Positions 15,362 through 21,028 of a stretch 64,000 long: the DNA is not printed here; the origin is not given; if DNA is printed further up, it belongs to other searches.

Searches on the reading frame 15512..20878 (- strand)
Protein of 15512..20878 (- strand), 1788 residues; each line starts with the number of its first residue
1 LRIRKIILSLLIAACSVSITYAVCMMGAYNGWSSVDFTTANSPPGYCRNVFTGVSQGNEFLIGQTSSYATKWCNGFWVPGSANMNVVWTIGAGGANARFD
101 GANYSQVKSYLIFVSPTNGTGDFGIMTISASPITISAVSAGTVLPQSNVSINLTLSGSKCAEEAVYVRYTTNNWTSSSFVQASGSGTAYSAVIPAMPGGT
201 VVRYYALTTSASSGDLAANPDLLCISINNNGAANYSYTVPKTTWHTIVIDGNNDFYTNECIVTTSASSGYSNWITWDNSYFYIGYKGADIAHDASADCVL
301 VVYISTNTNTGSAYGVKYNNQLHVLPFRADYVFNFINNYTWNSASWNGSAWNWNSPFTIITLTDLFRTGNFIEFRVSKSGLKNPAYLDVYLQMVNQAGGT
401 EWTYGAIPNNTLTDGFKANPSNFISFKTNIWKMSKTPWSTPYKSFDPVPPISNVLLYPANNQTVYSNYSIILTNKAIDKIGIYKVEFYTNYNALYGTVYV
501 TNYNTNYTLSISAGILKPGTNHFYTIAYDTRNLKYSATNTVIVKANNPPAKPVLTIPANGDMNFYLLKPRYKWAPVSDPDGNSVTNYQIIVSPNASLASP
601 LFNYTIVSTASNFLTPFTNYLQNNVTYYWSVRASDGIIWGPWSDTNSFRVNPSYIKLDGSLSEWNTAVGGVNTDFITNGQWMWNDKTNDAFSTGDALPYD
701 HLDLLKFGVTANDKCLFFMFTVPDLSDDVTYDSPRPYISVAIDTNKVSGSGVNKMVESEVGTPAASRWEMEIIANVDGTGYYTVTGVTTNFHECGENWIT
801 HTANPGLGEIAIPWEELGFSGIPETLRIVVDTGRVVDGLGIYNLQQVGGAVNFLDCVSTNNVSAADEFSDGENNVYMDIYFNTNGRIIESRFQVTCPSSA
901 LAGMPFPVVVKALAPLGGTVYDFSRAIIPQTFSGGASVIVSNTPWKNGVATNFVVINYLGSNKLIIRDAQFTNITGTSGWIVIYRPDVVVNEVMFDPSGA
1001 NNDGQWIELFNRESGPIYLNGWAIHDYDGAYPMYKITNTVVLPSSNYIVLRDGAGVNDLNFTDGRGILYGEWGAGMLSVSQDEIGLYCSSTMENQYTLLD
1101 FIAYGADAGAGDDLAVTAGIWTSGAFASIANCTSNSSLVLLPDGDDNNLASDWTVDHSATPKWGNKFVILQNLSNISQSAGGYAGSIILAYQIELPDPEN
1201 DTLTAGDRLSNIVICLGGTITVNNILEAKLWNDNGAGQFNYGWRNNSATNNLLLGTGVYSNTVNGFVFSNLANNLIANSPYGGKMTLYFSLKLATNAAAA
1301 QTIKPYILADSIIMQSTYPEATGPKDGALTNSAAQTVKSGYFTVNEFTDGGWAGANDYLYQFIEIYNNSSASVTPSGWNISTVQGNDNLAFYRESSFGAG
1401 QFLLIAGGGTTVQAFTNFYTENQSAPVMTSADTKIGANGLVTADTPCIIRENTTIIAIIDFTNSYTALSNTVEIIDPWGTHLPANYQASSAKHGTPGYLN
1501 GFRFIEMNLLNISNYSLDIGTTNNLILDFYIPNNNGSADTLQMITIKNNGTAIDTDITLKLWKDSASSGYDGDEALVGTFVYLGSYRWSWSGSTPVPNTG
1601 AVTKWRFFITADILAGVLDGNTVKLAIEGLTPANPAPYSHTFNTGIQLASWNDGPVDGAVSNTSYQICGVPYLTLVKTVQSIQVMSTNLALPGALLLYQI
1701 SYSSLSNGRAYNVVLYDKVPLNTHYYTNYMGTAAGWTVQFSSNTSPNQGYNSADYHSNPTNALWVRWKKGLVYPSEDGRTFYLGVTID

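Call 67: search_protein_families(library=pfam, proteins=[window:15512-20878:-], max_evalue=0.00001)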
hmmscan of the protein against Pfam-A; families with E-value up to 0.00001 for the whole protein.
window:15512-20878:- (1788 aa): 2 families
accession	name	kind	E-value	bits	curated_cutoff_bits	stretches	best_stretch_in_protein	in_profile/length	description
PF00932.25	LTD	-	4.3e-23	82.2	34.3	2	986-1089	6-97/109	Lamin Tail Domain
PF25788.1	Ig_Rha78A_N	-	4.3e-06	27.4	27.4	0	568-650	19-101/105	Rha78A-like, N-terminal immunoglobulin domain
